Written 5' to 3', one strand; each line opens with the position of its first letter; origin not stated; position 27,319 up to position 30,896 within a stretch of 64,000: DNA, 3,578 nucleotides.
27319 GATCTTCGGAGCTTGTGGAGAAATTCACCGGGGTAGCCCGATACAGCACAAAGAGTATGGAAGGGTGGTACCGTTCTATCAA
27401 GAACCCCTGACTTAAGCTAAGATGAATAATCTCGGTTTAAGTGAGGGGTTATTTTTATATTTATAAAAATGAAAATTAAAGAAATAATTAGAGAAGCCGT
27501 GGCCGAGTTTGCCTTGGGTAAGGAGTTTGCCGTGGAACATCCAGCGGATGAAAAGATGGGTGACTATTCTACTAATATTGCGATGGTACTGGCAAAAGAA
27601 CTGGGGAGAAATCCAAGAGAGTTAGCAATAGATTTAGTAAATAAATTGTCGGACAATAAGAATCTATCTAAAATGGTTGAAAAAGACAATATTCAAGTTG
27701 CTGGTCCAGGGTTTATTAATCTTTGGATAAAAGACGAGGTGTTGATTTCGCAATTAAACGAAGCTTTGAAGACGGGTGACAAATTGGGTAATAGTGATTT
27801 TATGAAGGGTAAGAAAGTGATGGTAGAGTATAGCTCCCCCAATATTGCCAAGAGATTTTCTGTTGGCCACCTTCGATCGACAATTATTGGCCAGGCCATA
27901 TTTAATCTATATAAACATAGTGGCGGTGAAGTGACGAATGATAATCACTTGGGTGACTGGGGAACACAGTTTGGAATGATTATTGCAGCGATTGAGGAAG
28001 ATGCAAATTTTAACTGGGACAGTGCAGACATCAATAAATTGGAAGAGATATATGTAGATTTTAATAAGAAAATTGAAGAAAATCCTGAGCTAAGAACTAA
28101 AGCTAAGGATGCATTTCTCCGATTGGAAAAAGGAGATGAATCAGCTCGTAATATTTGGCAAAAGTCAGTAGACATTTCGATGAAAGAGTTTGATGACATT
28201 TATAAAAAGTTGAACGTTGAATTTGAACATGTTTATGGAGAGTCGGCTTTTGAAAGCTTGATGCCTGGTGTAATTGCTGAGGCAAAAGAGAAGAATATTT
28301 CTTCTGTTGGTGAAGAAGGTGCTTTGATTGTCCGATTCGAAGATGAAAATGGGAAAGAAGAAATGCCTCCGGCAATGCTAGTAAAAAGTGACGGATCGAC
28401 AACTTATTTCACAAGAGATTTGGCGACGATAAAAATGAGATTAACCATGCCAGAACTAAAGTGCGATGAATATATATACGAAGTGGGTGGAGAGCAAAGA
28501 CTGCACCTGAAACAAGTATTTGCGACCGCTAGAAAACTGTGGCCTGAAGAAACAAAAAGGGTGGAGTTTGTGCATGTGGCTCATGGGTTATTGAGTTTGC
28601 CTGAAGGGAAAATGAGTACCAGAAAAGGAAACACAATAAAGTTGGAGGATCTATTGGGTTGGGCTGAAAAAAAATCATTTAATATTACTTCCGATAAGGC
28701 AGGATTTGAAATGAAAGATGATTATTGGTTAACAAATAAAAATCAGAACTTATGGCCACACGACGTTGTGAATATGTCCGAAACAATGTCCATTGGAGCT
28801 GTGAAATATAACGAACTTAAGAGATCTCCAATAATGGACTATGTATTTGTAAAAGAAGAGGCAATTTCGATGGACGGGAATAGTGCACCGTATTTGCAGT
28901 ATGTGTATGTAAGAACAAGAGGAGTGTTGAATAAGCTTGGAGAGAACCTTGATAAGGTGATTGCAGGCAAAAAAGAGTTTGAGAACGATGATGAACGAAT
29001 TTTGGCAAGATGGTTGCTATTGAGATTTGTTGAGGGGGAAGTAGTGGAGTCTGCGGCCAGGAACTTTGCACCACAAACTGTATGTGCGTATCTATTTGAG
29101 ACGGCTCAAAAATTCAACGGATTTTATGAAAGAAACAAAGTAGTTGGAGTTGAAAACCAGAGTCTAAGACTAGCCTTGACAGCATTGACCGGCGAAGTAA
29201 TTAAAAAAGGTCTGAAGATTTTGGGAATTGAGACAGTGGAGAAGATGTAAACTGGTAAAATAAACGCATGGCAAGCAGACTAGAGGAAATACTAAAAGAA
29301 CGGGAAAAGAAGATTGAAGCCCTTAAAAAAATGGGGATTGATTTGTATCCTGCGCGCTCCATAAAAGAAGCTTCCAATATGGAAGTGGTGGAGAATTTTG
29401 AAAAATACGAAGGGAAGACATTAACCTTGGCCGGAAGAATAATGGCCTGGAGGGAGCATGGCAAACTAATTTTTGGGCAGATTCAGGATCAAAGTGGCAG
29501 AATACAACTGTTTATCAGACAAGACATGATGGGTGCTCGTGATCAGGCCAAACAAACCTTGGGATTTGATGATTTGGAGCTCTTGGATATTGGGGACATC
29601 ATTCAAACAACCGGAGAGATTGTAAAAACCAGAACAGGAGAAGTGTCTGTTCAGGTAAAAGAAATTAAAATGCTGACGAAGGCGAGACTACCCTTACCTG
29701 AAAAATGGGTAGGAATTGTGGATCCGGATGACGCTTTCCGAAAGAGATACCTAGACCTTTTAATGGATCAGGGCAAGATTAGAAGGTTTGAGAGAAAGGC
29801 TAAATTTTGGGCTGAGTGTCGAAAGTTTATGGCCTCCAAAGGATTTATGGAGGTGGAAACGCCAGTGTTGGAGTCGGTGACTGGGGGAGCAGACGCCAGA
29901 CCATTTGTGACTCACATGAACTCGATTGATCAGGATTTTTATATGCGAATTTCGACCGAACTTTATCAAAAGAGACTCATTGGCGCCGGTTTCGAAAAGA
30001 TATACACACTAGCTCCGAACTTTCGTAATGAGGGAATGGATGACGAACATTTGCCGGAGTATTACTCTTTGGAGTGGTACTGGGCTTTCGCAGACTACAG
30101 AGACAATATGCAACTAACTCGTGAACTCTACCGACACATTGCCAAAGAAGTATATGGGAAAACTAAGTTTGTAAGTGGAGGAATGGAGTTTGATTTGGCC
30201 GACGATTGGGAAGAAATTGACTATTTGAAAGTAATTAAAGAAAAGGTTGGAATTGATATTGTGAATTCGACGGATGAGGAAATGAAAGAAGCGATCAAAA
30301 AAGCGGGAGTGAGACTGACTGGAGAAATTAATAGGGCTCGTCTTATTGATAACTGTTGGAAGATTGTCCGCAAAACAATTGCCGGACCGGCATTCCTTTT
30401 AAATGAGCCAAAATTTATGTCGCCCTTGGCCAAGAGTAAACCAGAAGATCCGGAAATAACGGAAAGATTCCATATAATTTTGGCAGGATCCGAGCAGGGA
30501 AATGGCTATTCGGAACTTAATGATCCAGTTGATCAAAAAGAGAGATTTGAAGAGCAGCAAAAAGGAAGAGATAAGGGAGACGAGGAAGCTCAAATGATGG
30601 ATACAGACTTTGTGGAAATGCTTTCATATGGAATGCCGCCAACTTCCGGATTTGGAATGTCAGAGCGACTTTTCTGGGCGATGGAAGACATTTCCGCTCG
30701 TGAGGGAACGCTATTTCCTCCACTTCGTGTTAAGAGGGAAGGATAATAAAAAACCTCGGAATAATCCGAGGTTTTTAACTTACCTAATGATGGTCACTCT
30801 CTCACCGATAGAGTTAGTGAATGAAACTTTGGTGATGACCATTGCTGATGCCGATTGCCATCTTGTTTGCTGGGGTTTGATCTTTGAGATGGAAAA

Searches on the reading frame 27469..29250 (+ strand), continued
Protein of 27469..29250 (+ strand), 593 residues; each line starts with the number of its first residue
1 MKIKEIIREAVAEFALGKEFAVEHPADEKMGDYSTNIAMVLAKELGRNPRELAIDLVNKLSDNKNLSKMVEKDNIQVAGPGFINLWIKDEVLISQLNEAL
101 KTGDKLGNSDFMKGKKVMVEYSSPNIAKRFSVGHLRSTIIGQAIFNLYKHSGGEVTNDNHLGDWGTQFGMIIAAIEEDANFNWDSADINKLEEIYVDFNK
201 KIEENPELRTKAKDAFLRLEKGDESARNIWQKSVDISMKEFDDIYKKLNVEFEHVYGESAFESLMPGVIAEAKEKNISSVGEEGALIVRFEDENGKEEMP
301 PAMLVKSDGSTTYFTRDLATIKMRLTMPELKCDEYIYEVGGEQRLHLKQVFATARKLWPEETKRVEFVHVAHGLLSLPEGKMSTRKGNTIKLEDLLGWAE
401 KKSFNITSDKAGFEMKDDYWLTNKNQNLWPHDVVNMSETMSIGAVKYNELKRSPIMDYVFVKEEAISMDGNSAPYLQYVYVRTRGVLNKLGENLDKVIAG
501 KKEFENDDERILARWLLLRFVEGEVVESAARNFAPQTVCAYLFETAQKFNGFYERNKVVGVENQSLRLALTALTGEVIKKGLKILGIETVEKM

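Call 94: search_dna_similar(query=window:27469-29250:+, collection=plasmids, mode=protein, max_rows=30)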
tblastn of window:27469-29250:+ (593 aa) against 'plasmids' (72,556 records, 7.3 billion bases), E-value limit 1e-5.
Records with a match: 109; places in all: 111; records where one place covers at least 80% of the query: 67.
Best place of each record, by identity: <60% 109.
By first word of the organism name: Halobacterium 13; Azospirillum 11; Escherichia 7; Paracoccus 6; Salmonella 5; Sinorhizobium 5; Klebsiella 4; Acinetobacter 3; Proteus 2; Neisseria 2; and 43 more.
By predicted mobility (MOB-suite, as given by PLSDB): non-mobilizable 88; mobilizable 17; conjugative 4.
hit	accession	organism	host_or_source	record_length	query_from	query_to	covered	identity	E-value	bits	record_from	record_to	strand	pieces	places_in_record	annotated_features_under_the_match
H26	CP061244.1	Escherichia coli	Homo sapiens,cell culture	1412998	19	593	97%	36.1%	9e-96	328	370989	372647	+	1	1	argS: arginine--tRNA ligase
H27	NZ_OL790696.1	Escherichia coli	-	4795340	19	593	97%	36.1%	1e-95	328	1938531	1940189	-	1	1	none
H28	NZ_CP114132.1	Escherichia coli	pig,gut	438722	19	593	97%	36.0%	7e-96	328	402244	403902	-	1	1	argS: arginine--tRNA ligase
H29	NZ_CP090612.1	Escherichia coli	pig,lung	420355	19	593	97%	36.0%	2e-95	327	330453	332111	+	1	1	argS: arginine--tRNA ligase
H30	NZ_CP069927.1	Klebsiella oxytoca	Homo sapiens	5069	19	593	97%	35.8%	5e-95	325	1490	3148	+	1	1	argS: arginine--tRNA ligase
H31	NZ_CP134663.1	Escherichia coli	Larus michahellis,bacteria,cloaca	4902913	19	593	97%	35.8%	8e-95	325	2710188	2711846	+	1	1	none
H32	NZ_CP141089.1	Escherichia coli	Homo sapiens,Infected Human Urine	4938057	19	593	97%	35.8%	8e-95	325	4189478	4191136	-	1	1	none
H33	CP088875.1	Escherichia coli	Homo sapiens,blood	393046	19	593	97%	35.6%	9e-94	322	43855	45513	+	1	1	argS: arginine--tRNA ligase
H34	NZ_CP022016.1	Salmonella enterica subsp. enterica serovar India str. ...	-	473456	19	591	97%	35.1%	1e-91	316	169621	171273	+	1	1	argS: arginine--tRNA ligase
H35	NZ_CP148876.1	Salmonella enterica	Homo sapiens,single cell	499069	19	591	97%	35.1%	2e-91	316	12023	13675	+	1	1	argS: arginine--tRNA ligase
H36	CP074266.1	Salmonella enterica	environmental,surface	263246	19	591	97%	35.1%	2e-91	316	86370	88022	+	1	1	argS: arginine--tRNA ligase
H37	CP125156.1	Klebsiella pneumoniae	-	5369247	19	593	97%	34.8%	9e-92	317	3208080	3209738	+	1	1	argS: arginine--tRNA ligase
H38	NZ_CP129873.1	Klebsiella pneumoniae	Homo sapiens,whole organism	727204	19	593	97%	34.8%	1e-91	316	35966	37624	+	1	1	argS: arginine--tRNA ligase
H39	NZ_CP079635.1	Klebsiella pneumoniae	Homo sapiens,Pus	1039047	19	593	97%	34.8%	1e-91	316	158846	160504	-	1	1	none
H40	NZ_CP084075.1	Fusobacterium vincentii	-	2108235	26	593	96%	35.1%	2e-96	330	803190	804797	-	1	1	none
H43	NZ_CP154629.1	Acetoanaerobium noterae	cell culture,Sludge of a digestion ...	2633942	1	593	100%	33.0%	9e-83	290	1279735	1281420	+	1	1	none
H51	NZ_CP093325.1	Bacillus sp. N5-665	whole organism,peat soil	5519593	22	593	96%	33.2%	6e-71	256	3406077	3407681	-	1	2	none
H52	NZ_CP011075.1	Brevibacillus laterosporus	Oryza sativa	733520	22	593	96%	32.9%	3e-79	280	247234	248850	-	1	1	argS: arginine--tRNA ligase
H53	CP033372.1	Limosilactobacillus fermentum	Cow,cell culture,Fresh milk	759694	19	593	97%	32.5%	3e-71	257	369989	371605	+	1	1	arginine--tRNA ligase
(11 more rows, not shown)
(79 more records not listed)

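Call 95: get_annotated_region(hit=H53, flank=600)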
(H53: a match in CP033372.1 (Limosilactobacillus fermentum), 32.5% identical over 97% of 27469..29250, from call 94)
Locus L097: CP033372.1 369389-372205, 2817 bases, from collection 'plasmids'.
description: Limosilactobacillus fermentum strain DR9 plasmid unnamed1, complete sequence
organism: Limosilactobacillus fermentum (NCBI taxid 1613)
taxonomy: Bacteria; Bacillota; Bacilli; Lactobacillales; Lactobacillaceae; Limosilactobacillus; Limosilactobacillus fermentum
host: -; source: Cow,cell culture,Fresh milk; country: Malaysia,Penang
typing (MOB-suite, as given by PLSDB): mobilizable; relaxase MOBP,MOBV
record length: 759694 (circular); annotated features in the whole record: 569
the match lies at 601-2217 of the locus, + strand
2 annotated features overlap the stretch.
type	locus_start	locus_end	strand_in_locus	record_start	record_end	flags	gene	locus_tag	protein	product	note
CDS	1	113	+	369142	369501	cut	-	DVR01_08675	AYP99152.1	hypothetical protein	-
CDS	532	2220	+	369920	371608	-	-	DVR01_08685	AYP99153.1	arginine--tRNA ligase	-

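Call 96: get_annotated_region(hit=H43, flank=600)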
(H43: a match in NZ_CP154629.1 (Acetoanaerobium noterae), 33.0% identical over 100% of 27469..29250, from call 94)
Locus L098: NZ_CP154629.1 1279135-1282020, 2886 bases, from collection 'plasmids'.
description: Acetoanaerobium noterae strain DSL2 plasmid pTPELB2, complete sequence
organism: Acetoanaerobium noterae (NCBI taxid 745369)
taxonomy: Bacteria; Bacillota; Clostridia; Peptostreptococcales; Filifactoraceae; Acetoanaerobium; Acetoanaerobium noterae
host: -; source: cell culture,Sludge of a digestion tower of a wastewater treatment plant; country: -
typing (MOB-suite, as given by PLSDB): non-mobilizable
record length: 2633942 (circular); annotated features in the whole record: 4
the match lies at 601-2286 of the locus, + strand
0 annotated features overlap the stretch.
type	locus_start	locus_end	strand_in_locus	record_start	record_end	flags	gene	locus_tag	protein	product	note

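Call 97: get_annotated_region(hit=H52, flank=600)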
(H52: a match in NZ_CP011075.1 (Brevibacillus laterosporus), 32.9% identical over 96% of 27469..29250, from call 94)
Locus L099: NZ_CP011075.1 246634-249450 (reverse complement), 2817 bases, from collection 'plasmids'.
description: Brevibacillus laterosporus strain B9 plasmid unnamed1, complete sequence
organism: Brevibacillus laterosporus (NCBI taxid 1465)
taxonomy: Bacteria; Bacillota; Bacilli; Bacillales; Paenibacillaceae; Brevibacillus; Brevibacillus laterosporus
host: -; source: Oryza sativa; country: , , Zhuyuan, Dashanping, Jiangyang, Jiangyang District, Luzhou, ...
typing (MOB-suite, as given by PLSDB): non-mobilizable
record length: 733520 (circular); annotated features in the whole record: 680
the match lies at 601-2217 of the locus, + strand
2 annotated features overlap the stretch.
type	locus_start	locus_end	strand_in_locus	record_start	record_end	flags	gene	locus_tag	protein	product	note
CDS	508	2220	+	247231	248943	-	argS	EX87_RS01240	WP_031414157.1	arginine--tRNA ligase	GO:0006420 - arginyl-tRNA aminoacylation [Evidence IEA]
CDS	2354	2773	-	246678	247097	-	-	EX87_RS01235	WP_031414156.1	hypothetical protein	-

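Call 98: get_annotated_region(hit=H51, flank=600)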
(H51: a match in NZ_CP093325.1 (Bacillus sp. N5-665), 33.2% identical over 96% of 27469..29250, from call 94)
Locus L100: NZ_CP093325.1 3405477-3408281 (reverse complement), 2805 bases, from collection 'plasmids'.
description: Bacillus sp. N5-665 strain N5/665 plasmid p1, complete sequence
organism: Bacillus sp. N5-665 (NCBI taxid 2925318)
taxonomy: Bacteria; Bacillota; Bacilli; Bacillales; Bacillaceae; Bacillus; Bacillus sp. N5-665
host: -; source: whole organism,peat soil; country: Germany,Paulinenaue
typing (MOB-suite, as given by PLSDB): non-mobilizable
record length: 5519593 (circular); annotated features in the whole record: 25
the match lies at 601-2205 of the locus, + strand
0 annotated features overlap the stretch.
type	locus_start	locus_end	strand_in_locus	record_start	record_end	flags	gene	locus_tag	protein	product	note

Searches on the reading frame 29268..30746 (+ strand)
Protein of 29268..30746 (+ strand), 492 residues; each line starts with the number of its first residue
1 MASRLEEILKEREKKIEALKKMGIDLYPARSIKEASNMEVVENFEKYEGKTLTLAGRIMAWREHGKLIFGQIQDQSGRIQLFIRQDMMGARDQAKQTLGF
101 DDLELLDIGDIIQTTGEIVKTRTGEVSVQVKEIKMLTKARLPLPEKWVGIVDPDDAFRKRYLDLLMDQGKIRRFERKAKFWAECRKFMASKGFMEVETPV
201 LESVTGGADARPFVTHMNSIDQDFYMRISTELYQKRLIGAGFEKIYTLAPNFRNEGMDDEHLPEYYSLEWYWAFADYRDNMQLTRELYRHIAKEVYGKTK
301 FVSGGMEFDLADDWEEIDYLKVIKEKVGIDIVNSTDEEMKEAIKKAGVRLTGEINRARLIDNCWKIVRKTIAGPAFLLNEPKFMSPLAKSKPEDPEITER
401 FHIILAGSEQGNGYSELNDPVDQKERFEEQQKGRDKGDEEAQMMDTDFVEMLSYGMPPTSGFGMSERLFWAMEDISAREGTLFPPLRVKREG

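Call 5: search_protein_families(library=ncbifam, proteins=[window:29268-30746:+])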
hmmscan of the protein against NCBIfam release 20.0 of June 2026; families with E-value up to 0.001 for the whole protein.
window:29268-30746:+ (492 aa): 15 families
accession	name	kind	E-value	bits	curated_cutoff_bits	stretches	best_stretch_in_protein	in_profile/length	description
NF001756.1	PRK00484.1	subfamily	8.3e-154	512.8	468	1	7-487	2-486/488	lysine--tRNA ligase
TIGR00499.1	lysS_bact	equivalog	4.8e-137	457.6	427.6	1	5-487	2-493/496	lysine--tRNA ligase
NF002821.0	PRK02983.1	equivalog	5.2e-124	415.5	742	1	3-487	616-1099/1102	bifunctional lysylphosphatidylglycerol synthetase/lysine--tRNA ligase LysX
NF009101.0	PRK12445.1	subfamily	1e-104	350.9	1026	1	5-488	15-503/505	lysine--tRNA ligase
TIGR00462.1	genX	equivalog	1.5e-52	179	286.9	1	175-470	2-290/304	EF-P lysine aminoacylase EpmA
NF006828.0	PRK09350.1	equivalog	3.7e-46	157.9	264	1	170-468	12-304/325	elongation factor P--(R)-beta-lysine ligase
NF003483.0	PRK05159.1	equivalog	4e-38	131.4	353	1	43-484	10-430/438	aspartate--tRNA(Asn) ligase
TIGR00458.1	aspS_nondisc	equivalog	4.7e-34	118.1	368.4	1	45-485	8-421/428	aspartate--tRNA(Asn) ligase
NF001750.0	PRK00476.1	equivalog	3.3e-31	108.3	443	1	45-298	14-268/590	aspartate--tRNA ligase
TIGR00459.1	aspS_bact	equivalog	8.3e-31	107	373.85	1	46-298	13-263/586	aspartate--tRNA ligase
NF003037.0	PRK03932.1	equivalog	1.9e-21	76.6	414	1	44-467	11-425/451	asparagine--tRNA ligase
TIGR00457.1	asnS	equivalog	4.5e-20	71.9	342.6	1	39-484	6-447/455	asparagine--tRNA ligase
NF009460.0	PRK12820.1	equivalog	3.7e-17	61.7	1379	1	48-288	34-287/723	bifunctional aspartyl-tRNA synthetase/aspartyl/glutamyl-tRNA amidotransferase subunit C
NF005052.0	PRK06462.1-1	equivalog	2.4e-14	53.2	368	1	176-469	51-328/353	asparagine synthetase A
NF005054.0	PRK06462.1-4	equivalog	4.8e-07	29.1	309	1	182-342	33-204/318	asparagine synthetase A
